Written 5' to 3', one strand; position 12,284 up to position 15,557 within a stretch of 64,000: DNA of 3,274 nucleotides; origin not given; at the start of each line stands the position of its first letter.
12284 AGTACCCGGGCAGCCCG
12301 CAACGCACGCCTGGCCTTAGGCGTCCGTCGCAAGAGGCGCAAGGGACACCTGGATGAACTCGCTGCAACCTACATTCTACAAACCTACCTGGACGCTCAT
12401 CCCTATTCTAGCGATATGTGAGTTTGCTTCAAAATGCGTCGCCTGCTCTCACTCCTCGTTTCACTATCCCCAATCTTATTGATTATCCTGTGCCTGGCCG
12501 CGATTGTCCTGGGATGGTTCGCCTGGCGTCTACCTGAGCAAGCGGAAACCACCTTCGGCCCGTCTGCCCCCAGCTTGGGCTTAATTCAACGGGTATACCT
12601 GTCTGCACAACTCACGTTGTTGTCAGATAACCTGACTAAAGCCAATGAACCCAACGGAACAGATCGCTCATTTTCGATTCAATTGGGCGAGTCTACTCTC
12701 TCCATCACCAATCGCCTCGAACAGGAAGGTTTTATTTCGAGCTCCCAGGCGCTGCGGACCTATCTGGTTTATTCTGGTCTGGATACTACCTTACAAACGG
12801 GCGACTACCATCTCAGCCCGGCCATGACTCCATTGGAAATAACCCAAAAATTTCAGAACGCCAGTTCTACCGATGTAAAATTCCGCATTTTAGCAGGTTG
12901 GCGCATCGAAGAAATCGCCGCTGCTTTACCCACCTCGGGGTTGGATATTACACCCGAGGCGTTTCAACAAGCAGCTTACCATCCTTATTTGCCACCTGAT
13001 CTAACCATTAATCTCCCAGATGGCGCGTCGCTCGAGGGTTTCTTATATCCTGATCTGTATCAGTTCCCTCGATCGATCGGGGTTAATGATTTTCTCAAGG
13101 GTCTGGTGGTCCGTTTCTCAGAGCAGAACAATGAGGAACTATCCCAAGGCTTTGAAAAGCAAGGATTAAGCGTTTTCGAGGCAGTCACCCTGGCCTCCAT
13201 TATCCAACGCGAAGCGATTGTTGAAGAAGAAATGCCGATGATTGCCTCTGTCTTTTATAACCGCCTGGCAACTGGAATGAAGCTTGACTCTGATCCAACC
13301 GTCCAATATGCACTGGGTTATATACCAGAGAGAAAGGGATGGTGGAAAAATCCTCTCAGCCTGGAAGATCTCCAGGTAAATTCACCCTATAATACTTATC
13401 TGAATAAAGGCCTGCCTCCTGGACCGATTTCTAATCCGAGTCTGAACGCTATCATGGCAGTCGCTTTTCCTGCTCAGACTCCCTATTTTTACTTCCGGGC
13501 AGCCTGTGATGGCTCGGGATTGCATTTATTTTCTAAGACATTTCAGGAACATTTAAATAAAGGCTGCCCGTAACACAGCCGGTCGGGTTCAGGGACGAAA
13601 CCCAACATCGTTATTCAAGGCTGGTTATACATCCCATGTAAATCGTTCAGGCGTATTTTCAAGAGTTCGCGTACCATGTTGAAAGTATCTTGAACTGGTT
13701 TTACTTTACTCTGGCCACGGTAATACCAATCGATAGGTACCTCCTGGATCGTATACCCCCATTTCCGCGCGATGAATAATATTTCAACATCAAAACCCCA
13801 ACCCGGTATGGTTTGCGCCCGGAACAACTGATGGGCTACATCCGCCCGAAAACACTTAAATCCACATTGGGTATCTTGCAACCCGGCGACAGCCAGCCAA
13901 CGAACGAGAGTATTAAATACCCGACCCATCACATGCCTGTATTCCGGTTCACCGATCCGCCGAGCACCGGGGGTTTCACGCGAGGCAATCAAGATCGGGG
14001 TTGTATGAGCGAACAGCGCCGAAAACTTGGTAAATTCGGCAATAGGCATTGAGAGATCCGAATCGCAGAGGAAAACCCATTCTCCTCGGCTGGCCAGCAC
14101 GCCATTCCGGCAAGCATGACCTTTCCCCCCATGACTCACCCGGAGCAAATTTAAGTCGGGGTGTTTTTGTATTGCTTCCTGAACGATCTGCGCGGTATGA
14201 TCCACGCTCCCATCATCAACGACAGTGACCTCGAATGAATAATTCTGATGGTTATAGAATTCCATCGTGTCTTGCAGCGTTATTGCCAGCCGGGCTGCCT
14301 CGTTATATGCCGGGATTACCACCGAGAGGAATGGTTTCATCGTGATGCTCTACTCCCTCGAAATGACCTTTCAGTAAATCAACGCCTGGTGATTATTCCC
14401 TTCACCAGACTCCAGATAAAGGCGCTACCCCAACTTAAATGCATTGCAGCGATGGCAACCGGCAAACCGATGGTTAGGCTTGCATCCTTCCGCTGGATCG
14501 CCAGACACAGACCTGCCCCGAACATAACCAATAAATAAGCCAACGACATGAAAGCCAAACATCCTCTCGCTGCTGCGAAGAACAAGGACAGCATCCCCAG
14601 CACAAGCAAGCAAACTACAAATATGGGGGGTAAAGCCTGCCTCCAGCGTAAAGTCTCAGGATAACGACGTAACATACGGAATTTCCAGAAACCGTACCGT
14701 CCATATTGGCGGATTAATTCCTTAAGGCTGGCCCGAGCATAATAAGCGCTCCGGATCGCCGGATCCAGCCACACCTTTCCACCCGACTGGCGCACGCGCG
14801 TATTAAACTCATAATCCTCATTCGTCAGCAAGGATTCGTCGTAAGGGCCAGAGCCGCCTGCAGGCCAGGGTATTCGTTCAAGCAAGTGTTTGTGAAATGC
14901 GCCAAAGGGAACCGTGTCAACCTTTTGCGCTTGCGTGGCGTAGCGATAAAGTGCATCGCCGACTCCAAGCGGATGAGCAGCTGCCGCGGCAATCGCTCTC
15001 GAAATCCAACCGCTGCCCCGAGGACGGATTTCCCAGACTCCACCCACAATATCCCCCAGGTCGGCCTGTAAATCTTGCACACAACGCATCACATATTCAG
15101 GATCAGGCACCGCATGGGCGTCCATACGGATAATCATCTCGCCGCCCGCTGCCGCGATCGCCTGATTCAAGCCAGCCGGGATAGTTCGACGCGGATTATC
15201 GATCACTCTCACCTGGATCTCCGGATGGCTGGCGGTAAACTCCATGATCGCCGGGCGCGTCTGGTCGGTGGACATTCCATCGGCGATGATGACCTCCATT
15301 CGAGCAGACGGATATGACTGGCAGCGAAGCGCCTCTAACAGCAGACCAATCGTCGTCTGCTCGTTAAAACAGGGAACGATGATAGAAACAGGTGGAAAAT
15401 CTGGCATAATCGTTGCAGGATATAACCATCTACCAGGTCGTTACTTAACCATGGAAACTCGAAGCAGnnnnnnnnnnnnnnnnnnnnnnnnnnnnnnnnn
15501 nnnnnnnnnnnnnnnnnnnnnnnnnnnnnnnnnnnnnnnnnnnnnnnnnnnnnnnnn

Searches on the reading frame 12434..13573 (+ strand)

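Call 3: search_protein_families(library=pfam, proteins=[window:12434-13573:+], max_evalue=0.01)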
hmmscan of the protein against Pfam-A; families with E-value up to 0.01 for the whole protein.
window:12434-13573:+ (379 aa): 1 family
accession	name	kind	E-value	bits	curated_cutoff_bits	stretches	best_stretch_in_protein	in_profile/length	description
PF02618.21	YceG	-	8.3e-76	255.5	32.4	1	80-375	1-271/275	YceG-like family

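Call 4: search_protein_families(library=ncbifam, proteins=[window:12434-13573:+], max_evalue=0.01)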
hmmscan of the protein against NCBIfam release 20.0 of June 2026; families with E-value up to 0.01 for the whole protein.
window:12434-13573:+ (379 aa): 2 families
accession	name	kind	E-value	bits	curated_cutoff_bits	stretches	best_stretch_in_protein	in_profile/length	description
TIGR00247.1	TIGR00247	hypoth_equivalog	1.9e-63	214.6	103.4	1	65-374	27-334/347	endolytic transglycosylase MltG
NF007619.0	PRK10270.1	equivalog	1.2e-32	113.3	532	1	79-373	41-323/340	cell division protein YceG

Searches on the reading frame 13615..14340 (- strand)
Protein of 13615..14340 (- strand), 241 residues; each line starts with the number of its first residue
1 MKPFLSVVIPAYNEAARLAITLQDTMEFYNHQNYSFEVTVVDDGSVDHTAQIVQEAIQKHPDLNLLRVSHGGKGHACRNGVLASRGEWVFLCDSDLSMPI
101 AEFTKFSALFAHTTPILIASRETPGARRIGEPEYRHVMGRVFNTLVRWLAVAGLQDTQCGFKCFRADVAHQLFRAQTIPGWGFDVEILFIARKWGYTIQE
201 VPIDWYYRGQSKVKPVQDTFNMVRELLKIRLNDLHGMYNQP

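Call 33: search_protein_families(library=pfam, proteins=[window:13615-14340:-], max_evalue=0.0001)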
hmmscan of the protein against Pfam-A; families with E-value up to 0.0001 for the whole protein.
window:13615-14340:- (241 aa): 3 families
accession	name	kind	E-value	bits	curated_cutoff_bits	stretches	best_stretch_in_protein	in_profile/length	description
PF00535.33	Glycos_transf_2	-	3.6e-21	76.3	23.3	1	6-122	1-116/168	Glycosyl transferase family 2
PF13641.12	Glyco_tranf_2_3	-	4.4e-09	37.1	27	1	5-96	3-97/230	Glycosyltransferase like family 2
PF10111.15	Glyco_tranf_2_2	-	4e-05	23.7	27.3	1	6-106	1-102/276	Glycosyltransferase like family 2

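Call 78: search_protein_families(library=ncbifam, proteins=[window:13615-14340:-], max_evalue=0.00001)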
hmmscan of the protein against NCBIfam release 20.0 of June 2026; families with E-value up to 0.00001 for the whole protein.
window:13615-14340:- (241 aa): 19 families
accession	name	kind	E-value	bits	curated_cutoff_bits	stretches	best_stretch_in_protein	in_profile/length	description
NF041875.1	EPS_EpsD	equivalog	1.7e-15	57.3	370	1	5-155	1-149/325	exopolysaccharide biosynthesis glycosyltransferase EpsD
NF041391.1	DPhHxTase_Halo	equivalog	1.4e-13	50.3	375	1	11-232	3-211/213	dolichyl-phosphate hexose transferase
TIGR03937.1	PgaC_IcaA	equivalog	2e-13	50.1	422.3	1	3-95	45-135/407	poly-beta-1,6-N-acetyl-D-glucosamine synthase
NF038302.1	EPS_HpsE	equivalog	4.2e-13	48.9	300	1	5-116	3-116/307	hormogonium polysaccharide biosynthesis glycosyltransferase HpsE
NF047588.1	GlcsyltransPgfSStrep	equivalog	1.7e-12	47.2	500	1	5-166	3-161/308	glycosyltransferase PgfS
TIGR04283.1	glyco_like_mftF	equivalog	2.4e-12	47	182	1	5-110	1-97/221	TIGR04283 family arsenosugar biosynthesis glycosyltransferase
TIGR04182.1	glyco_TIGR04182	equivalog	5.2e-12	45.8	325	1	6-229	3-217/293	S-layer glycoprotein N-glycosyltransferase AglJ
NF007986.1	PRK10714.1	equivalog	6.5e-12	45.1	529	1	5-174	8-174/316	undecaprenyl-phosphate 4-deoxy-4-formamido-L-arabinose transferase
NF007482.0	PRK10073.1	equivalog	1e-11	44.4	423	1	3-96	6-96/334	glycosyltransferase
NF058614.1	PPMAGASynPpgS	equivalog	2.8e-10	40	370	1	7-222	4-215/226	polyprenyl-phospho-N-acetylgalactosaminyl synthase PpgS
NF010496.0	PRK13915.1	equivalog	2e-09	37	262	1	5-104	33-135/307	glucosyl-3-phosphoglycerate synthase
TIGR03965.1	mycofact_glyco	equivalog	5.4e-09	35.4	280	1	5-121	76-190/467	mycofactocin biosynthesis glycosyltransferase MftF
TIGR03469.1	HpnB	hypoth_equivalog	1.8e-07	30.6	379.25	1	3-97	44-147/386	hopene-associated glycosyltransferase HpnB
NF038299.1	EPS_HpsN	equivalog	4.8e-07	29.1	425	1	3-102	1-98/317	hormogonium polysaccharide biosynthesis glycosyltransferase HpsN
NF047683.1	TeichurnBiosyTuaG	equivalog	9.6e-07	28.7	400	1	2-95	5-96/252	teichuronic acid biosynthesis protein TuaG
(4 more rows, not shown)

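Call 79: search_solved_structures(query=window:13615-14340:-, max_evalue=0.00001)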
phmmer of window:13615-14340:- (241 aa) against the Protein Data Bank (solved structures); distinct sequences matched with E-value up to 0.00001: 11.
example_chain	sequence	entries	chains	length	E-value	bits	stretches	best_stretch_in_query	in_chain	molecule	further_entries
2z87_A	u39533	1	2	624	3.4e-15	59.3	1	3-96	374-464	Chondroitin synthase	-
2z86_A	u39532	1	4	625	3.4e-15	59.3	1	3-96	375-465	Chondroitin synthase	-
5mlz_A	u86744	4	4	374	5e-12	49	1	5-227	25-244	Dolichol monophosphate mannose synthase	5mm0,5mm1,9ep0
6yv7_B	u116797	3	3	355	4.8e-09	39.2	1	2-102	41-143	Glycosyl transferase, family 2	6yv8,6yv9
6yv7_A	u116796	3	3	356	4.8e-09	39.2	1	2-102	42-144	Glycosyl transferase, family 2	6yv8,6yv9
3bcv_A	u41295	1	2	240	6e-08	35.6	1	3-96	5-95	Putative glycosyltransferase protein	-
5tze_C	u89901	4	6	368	4.5e-07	32.7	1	5-130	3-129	Glycosyl transferase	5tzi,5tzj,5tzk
9hwj_A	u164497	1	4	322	6.4e-07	32.2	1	5-171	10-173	Undecaprenyl-phosphate 4-deoxy-4-formamido-L-arabinose transferase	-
9bhc_C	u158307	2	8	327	8e-07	31.9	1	5-175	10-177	Undecaprenyl-phosphate 4-deoxy-4-formamido-L-arabinose transferase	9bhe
5tz8_A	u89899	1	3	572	9.7e-07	31.6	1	5-129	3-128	Glycosyl transferase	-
8vxh_A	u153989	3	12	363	1e-06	31.6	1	5-175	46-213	Undecaprenyl-phosphate 4-deoxy-4-formamido-L-arabinose transferase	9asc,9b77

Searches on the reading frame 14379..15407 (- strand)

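Call 33: search_protein_families(library=pfam, proteins=[window:14379-15407:-], max_evalue=0.0001)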
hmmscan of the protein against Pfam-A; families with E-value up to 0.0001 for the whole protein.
window:14379-15407:- (342 aa): 2 families
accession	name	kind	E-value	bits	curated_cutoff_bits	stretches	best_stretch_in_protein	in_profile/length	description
PF00535.33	Glycos_transf_2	-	1.6e-22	80.6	23.3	1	8-174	1-157/168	Glycosyl transferase family 2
PF13641.12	Glyco_tranf_2_3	-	1.3e-15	58.5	27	1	5-237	1-226/230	Glycosyltransferase like family 2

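Call 78: search_protein_families(library=ncbifam, proteins=[window:14379-15407:-], max_evalue=0.00001)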
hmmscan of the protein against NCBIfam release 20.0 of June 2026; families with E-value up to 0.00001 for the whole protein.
window:14379-15407:- (342 aa): 15 families
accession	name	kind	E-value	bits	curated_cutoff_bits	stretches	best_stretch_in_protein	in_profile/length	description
TIGR03965.1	mycofact_glyco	equivalog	4e-19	68.8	280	1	4-313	73-365/467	mycofactocin biosynthesis glycosyltransferase MftF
NF041875.1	EPS_EpsD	equivalog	6.7e-15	55.3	370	1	7-118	1-109/325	exopolysaccharide biosynthesis glycosyltransferase EpsD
TIGR03937.1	PgaC_IcaA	equivalog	5.8e-13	48.6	422.3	1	3-118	43-157/407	poly-beta-1,6-N-acetyl-D-glucosamine synthase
TIGR03111.1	glyc2_xrt_Gpos1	hypoth_equivalog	4.4e-12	45.5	363.95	1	3-116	47-159/439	TIGR03111 family XrtG-associated glycosyltransferase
NF038302.1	EPS_HpsE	equivalog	5.2e-12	45.3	300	1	8-221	4-221/307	hormogonium polysaccharide biosynthesis glycosyltransferase HpsE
TIGR04283.1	glyco_like_mftF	equivalog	1.2e-11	44.6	182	1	7-144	1-126/221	TIGR04283 family arsenosugar biosynthesis glycosyltransferase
NF053739.1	GlytfEpsEBac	equivalog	1.5e-09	37.2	450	1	5-115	1-109/265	glycosyltransferase EpsE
NF045692.1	OglycostaseCruG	equivalog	1.5e-08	34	600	1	6-121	42-160/386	2'-O-glycosyltransferase CruG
NF007482.0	PRK10073.1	equivalog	4e-08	32.6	423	1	4-105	5-102/334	glycosyltransferase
NF047683.1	TeichurnBiosyTuaG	equivalog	1.5e-07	31.4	400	1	5-108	6-106/252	teichuronic acid biosynthesis protein TuaG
TIGR04242.1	nodulat_NodC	equivalog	4.8e-07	29.1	550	1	4-139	47-182/395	chitooligosaccharide synthase NodC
TIGR03472.1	HpnI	equivalog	9.4e-07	28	310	1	4-239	40-269/373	bacteriohopanetetrol glucosamine biosynthesis glycosyltransferase HpnI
NF038299.1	EPS_HpsN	equivalog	5e-06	25.7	425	0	6-126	2-121/317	hormogonium polysaccharide biosynthesis glycosyltransferase HpsN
NF007986.1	PRK10714.1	equivalog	5.8e-06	25.5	529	1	7-128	8-129/316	undecaprenyl-phosphate 4-deoxy-4-formamido-L-arabinose transferase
NF010496.0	PRK13915.1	equivalog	8.3e-06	25.1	262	0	7-113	33-142/307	glucosyl-3-phosphoglycerate synthase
